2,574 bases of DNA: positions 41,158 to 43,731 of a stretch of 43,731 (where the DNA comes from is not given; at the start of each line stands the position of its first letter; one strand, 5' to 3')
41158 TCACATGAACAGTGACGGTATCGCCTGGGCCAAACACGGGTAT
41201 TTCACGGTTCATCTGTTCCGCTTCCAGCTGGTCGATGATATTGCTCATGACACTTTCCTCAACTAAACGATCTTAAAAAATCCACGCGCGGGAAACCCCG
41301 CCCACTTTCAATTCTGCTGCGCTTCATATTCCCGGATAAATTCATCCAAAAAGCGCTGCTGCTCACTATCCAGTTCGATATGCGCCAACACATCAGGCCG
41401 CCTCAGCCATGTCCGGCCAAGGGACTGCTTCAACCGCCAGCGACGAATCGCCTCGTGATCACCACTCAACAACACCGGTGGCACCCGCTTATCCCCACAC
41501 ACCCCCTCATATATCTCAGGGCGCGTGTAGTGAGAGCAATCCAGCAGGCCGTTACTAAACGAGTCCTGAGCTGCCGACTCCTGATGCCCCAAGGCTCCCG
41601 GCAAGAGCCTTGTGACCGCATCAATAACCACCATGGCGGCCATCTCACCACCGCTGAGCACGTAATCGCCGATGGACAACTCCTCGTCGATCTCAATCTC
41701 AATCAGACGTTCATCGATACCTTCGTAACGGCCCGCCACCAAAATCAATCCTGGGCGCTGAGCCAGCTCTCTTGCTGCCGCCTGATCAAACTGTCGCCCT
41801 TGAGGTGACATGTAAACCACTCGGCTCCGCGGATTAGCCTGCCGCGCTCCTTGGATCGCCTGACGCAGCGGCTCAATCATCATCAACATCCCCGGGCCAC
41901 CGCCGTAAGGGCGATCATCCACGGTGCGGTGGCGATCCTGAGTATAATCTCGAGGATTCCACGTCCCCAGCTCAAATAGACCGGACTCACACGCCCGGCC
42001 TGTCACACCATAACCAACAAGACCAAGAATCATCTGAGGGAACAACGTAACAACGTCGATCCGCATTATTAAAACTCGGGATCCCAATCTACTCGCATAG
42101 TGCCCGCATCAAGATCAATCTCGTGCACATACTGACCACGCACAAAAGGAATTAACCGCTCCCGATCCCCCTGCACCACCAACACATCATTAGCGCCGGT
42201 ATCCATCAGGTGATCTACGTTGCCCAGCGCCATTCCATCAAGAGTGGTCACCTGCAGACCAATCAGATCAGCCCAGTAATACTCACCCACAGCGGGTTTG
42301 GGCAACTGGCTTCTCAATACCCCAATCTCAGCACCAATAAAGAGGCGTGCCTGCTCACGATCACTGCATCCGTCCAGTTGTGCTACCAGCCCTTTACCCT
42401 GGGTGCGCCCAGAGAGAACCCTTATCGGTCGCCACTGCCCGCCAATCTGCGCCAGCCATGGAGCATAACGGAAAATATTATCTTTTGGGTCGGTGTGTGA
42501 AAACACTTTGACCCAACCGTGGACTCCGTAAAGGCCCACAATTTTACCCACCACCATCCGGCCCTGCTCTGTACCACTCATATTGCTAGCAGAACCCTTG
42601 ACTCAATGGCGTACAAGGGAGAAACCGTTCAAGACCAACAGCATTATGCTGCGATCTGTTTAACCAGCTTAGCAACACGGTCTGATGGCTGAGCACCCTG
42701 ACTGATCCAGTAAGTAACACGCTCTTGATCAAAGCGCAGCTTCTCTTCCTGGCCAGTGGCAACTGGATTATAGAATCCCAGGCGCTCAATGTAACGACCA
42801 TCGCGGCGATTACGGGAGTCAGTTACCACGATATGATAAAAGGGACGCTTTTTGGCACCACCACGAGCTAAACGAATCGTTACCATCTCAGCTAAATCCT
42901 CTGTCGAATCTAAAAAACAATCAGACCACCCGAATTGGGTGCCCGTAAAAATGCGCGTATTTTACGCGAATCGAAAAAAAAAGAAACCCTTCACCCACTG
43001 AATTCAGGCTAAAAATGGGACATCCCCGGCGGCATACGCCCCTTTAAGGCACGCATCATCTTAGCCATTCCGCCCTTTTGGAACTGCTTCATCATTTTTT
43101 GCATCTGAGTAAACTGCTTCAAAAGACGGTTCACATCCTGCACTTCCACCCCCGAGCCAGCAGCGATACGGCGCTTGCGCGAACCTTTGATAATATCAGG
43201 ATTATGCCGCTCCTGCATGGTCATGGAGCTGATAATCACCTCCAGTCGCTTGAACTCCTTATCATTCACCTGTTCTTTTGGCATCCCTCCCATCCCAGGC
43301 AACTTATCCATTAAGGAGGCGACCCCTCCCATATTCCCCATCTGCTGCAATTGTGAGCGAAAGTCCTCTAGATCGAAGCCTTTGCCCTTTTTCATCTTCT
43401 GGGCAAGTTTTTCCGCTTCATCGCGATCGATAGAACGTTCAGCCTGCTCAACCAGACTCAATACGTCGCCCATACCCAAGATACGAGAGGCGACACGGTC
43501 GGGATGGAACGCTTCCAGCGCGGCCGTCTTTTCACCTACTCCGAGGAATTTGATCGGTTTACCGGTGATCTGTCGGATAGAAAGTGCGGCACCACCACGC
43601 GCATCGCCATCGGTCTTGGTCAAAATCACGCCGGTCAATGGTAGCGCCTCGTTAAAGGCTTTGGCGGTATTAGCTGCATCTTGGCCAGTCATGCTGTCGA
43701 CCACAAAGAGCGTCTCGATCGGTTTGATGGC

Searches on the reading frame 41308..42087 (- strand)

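Call 92: search_protein_families(library=pfam, proteins=[window:41308-42087:-], max_evalue=0.01)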
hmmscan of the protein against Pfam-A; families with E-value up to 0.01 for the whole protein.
window:41308-42087:- (259 aa): 1 family
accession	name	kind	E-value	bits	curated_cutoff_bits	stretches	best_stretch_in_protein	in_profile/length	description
PF01746.26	tRNA_m1G_MT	-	1.7e-59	201.3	27.3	1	30-231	2-195/195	tRNA (Guanine-1)-methyltransferase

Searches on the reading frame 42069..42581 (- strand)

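Call 92: search_protein_families(library=pfam, proteins=[window:42069-42581:-], max_evalue=0.01)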
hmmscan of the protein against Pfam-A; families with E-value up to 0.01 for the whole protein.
window:42069-42581:- (170 aa): 3 families
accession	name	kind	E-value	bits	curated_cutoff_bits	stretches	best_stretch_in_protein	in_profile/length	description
PF01782.24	RimM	-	7.1e-24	84.3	23.5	1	10-92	1-84/84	RimM N-terminal domain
PF24986.1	PRC_RimM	-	6.3e-12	45.4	27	1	103-167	1-66/69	RimM PRC barrel domain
PF05239.21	PRC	-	4.3e-10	39.9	21.2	1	99-165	2-72/78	PRC-barrel domain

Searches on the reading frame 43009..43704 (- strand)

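Call 92: search_protein_families(library=pfam, proteins=[window:43009-43704:-], max_evalue=0.01)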
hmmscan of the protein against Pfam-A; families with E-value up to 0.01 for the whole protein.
window:43009-43704:- (231 aa): 2 families
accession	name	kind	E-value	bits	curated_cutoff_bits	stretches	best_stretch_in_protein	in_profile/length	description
PF02978.25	SRP_SPB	-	4.8e-36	123.5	27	1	110-205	2-91/91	Signal peptide binding domain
PF00448.28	SRP54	-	3e-26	92.7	22.7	1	2-77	121-196/196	SRP54-type protein, GTPase domain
